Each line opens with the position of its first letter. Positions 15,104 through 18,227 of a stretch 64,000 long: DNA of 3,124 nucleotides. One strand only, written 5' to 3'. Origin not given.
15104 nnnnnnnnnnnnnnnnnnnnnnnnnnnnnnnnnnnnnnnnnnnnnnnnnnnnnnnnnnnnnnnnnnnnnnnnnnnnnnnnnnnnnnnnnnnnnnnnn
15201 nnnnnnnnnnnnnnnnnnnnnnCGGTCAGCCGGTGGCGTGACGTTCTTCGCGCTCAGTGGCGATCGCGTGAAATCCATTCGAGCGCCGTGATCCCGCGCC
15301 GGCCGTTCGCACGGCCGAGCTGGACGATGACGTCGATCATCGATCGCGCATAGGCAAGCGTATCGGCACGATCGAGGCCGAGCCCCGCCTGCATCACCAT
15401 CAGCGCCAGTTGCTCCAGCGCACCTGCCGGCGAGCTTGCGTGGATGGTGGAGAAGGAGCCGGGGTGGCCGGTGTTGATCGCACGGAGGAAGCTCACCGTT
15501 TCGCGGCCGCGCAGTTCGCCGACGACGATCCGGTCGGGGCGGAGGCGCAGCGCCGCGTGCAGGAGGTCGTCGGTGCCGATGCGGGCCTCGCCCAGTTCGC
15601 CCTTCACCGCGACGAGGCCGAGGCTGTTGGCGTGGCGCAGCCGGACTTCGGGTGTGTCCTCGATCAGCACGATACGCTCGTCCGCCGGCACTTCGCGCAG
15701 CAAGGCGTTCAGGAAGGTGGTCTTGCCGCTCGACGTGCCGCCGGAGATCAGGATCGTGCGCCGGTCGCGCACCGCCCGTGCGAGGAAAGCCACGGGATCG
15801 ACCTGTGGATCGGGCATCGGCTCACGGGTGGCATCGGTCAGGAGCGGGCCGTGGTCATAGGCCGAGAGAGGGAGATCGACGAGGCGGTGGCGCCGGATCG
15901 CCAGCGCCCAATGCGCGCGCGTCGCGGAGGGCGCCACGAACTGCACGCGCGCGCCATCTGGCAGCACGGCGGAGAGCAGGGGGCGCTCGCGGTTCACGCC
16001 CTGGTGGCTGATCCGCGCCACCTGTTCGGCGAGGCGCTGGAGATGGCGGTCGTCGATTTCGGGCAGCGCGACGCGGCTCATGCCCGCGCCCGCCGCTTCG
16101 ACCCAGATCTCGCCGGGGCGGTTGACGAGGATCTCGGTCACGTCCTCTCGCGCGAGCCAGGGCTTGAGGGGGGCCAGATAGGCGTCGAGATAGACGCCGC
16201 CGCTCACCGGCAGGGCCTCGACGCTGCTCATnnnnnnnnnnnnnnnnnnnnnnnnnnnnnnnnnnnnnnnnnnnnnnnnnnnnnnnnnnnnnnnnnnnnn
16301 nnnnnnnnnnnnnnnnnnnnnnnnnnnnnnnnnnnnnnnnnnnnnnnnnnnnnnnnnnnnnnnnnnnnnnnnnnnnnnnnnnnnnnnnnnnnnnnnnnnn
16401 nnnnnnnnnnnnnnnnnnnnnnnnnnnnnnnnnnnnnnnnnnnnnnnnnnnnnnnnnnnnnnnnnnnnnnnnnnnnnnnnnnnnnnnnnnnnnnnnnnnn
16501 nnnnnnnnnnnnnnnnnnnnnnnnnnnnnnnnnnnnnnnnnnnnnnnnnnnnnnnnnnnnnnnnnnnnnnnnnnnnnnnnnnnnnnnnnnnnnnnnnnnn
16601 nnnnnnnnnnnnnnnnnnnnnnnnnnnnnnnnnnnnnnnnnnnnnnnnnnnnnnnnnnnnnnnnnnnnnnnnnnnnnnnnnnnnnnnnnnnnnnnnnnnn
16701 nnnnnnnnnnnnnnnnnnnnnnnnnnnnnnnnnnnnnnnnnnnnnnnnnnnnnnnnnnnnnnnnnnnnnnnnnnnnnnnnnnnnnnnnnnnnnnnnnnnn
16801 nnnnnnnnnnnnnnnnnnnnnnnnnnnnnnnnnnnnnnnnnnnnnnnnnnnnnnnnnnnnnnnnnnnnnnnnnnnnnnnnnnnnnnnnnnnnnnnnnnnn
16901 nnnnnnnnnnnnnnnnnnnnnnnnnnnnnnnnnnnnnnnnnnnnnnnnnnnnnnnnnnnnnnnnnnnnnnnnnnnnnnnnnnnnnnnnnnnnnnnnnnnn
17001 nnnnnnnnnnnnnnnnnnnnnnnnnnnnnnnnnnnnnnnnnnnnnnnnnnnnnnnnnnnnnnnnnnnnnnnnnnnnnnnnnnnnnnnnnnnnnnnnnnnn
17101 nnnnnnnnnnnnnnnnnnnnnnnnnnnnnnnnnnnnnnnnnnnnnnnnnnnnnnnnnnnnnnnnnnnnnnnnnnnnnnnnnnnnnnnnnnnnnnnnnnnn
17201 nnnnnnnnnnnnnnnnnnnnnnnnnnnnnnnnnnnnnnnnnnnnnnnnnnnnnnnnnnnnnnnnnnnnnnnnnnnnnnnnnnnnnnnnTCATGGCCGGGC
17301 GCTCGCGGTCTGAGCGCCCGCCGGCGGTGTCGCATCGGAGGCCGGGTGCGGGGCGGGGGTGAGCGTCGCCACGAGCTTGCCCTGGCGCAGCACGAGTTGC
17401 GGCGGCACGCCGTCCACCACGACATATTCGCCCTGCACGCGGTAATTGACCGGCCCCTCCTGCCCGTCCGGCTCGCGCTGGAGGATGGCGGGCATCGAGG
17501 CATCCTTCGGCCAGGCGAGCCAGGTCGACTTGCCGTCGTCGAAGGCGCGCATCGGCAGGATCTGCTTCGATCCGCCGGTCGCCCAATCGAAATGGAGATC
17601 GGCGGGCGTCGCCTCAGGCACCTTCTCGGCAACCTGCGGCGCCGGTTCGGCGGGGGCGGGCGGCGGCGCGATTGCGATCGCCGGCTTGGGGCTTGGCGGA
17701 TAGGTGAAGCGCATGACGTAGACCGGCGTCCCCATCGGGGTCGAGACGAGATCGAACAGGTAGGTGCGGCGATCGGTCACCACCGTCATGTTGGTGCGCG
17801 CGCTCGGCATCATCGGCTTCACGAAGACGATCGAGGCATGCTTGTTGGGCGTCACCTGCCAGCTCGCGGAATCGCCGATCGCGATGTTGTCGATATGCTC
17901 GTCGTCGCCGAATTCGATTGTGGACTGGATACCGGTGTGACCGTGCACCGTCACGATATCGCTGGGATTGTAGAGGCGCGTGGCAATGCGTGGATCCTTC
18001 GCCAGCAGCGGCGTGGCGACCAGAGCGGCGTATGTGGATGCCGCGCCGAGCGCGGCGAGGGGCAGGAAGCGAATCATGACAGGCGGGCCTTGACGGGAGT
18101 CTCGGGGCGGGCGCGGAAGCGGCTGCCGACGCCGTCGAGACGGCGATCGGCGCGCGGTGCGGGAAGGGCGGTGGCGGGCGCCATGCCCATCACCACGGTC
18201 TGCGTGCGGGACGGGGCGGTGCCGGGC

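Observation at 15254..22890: Compact VirB-like type IV secretion cluster with only eight genes (virB1-B2-B3-B4-B6-B9-B10-B11), no virB5/B7/B8 and no coupling protein or relaxase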

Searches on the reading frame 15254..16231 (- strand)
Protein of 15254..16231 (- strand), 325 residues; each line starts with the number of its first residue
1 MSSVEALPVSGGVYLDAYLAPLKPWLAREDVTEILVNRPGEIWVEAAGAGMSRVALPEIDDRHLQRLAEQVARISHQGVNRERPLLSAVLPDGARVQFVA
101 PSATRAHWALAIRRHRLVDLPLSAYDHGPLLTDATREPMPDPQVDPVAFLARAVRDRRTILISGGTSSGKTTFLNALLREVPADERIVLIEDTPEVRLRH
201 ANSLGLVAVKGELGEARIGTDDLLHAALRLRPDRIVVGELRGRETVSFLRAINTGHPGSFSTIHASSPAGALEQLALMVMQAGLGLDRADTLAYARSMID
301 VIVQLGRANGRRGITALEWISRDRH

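Call 5: search_protein_families(library=pfam, proteins=[window:15254-16231:-], max_evalue=0.1)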
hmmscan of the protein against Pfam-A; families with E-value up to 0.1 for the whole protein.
window:15254-16231:- (325 aa): 16 families
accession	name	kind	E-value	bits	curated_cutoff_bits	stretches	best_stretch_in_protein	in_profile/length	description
PF00437.27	T2SSE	-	2.3e-37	128.9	24.9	1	20-293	6-264/370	Type II/IV secretion system protein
PF13191.12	AAA_16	-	9.9e-05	23.3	32.6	1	142-196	7-63/167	AAA ATPase domain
PF10412.15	TrwB_AAD_bind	-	0.0056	16.1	20.5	1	155-193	13-51/387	Type IV secretion-system coupling protein DNA-binding domain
PF00350.29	Dynamin_N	-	0.0094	16.4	27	1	160-180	1-21/168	Dynamin family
PF06414.18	Zeta_toxin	-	0.014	15.3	22.3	1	159-201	18-61/199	Zeta toxin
PF13555.12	AAA_29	-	0.019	15.1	27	1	157-178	22-43/61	P-loop containing region of AAA domain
PF20720.3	nSTAND3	-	0.019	15.1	27.2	1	153-194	13-55/155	Novel STAND NTPase 3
PF01580.24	FtsK_SpoIIIE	-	0.028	14.3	24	1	160-178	42-60/221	FtsK/SpoIIIE family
PF02367.23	TsaE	-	0.039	14.4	26.6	1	149-184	13-48/128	Threonylcarbamoyl adenosine biosynthesis protein TsaE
PF00005.33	ABC_tran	-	0.045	14.8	25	1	156-194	10-48/137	ABC transporter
PF13521.12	AAA_28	-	0.046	14.4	27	1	160-179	2-21/164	AAA domain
PF02492.25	cobW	-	0.057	13.4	20.7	1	160-191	3-34/180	CobW/HypB/UreG, nucleotide-binding domain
PF19975.5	DO-GTPase1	-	0.069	12.9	27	1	161-190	1-30/271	Double-GTPase 1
PF13401.12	AAA_22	-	0.076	13.8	27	0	156-195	4-44/130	AAA domain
PF13476.12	AAA_23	-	0.087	13.9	27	0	158-177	20-39/201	AAA domain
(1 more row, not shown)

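Call 6: search_protein_families(library=ncbifam, proteins=[window:15254-16231:-], max_evalue=0.1)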
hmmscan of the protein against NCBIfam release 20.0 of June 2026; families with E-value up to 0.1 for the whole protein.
window:15254-16231:- (325 aa): 21 families
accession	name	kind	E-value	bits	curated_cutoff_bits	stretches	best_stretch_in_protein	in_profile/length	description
NF010475.0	PRK13900.1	equivalog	2.3e-91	306.3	389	1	14-314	7-319/333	type IV secretion system ATPase VirB11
TIGR02788.1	VirB11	equivalog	2.3e-90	302.8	249.95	1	25-317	1-306/308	P-type DNA transfer ATPase VirB11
TIGR03819.1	heli_sec_ATPase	hypoth_equivalog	3.4e-58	197.5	373.15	1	20-315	53-336/340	TadA family conjugal transfer-associated ATPase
TIGR02782.1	TrbB_P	equivalog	8.8e-52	176.3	304.55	1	26-316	18-289/303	P-type conjugative transfer ATPase TrbB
NF010425.0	PRK13851.1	equivalog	2.5e-45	154.9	461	2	147-305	152-312/344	type IV secretion system protein VirB11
NF010469.0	PRK13894.1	subfamily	2.3e-39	135.6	508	1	29-315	34-302/320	conjugal transfer ATPase TrbB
NF010407.0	PRK13833.1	subfamily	2.1e-37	129.2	499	1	29-309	29-289/323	conjugal transfer protein TrbB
NF058587.1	archaellum_moto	equivalog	2.7e-34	118.8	550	1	19-267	147-385/527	archaellum flagellar ATPase motor FlaI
NF053672.1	bindosome_BasE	exception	9.4e-18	64.2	1000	1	63-269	186-382/512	bindosome assembly system ATPase subunit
TIGR01420.1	pilT_fam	subfamily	9.4e-17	61.2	319.1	1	155-276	120-240/343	PilT/PilU family type 4a pilus ATPase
NF041000.1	ATPase_ComGA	equivalog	1.8e-16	60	300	1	154-280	124-247/267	competence type IV pilus ATPase ComGA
TIGR02533.1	type_II_gspE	equivalog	2e-11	43.2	630.25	1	159-278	245-359/486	type II secretion system ATPase GspE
TIGR02525.1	plasmid_TraJ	equivalog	2.7e-11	43.1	368.3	1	161-281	153-275/372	plasmid transfer ATPase TraJ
NF007755.0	PRK10436.1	equivalog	7.5e-11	41.3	617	1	158-280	220-337/465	type II secretion system protein GspE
TIGR02524.1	dot_icm_DotB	equivalog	1e-09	38.1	463.3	1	158-275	135-256/358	Dot/Icm type IV secretion system ATPase DotB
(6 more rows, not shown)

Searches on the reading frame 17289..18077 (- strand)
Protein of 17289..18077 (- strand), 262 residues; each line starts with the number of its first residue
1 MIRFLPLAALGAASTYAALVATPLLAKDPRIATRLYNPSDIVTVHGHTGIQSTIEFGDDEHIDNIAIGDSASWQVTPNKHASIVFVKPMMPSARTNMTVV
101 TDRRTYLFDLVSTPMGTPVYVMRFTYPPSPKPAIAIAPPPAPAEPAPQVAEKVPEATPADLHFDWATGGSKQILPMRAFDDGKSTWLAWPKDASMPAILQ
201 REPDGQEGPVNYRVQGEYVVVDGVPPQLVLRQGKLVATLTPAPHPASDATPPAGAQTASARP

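Call 5: search_protein_families(library=pfam, proteins=[window:17289-18077:-], max_evalue=0.1)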
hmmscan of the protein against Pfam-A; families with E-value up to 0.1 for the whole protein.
window:17289-18077:- (262 aa): 1 family
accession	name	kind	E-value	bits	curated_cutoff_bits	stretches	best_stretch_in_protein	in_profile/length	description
PF03524.21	CagX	-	2.6e-53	181.2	34.2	1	30-238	2-194/198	Conjugal transfer protein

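Call 6: search_protein_families(library=ncbifam, proteins=[window:17289-18077:-], max_evalue=0.1)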
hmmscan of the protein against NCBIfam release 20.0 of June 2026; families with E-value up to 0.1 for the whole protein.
window:17289-18077:- (262 aa): 5 families
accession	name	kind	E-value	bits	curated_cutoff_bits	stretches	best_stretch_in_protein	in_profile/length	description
TIGR02781.1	VirB9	equivalog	1.1e-56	192.3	217.7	1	10-240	9-244/248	P-type conjugative transfer protein VirB9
TIGR02775.1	TrbG_Ti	equivalog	1.8e-25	89.7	180.85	1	52-233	22-206/206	P-type conjugative transfer protein TrbG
NF010435.0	PRK13861.1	equivalog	1.1e-22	80.9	255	2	159-241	183-265/293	type IV secretion system protein VirB9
NF010460.0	PRK13885.1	subfamily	1.4e-14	53.6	370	1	57-230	96-282/299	conjugal transfer protein TrbG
NF010413.0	PRK13839.1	subfamily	2.1e-14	53.3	388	1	54-223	84-255/279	conjugal transfer protein TrbG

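Call 29: search_solved_structures(query=window:17289-18077:-, max_evalue=0.01)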
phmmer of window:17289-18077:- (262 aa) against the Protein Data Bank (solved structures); distinct sequences matched with E-value up to 0.01: 7.
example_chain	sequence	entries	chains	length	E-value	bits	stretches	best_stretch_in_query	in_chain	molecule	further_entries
7o3j_B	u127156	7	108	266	6.3e-19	71.6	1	11-238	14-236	TrwF protein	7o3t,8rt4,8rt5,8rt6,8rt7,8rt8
6gyb_b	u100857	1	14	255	1.2e-12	51.1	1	31-237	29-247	VirB9 protein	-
2ypw_A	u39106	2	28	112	2.5e-07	33.6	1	28-108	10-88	TRAO | TRAO PROTEIN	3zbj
2n01_B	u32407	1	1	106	4e-06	29.7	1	162-237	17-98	VirB9 protein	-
9vgf_AX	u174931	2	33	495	0.00067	22.4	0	168-207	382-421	Cag pathogenicity island protein X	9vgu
6oeg_N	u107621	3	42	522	0.00098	21.8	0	168-207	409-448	Type IV secretion system apparatus protein CagX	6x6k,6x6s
6x6j_AX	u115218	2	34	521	0.0011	21.7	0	168-207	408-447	Cag pathogenicity island protein (Cag8)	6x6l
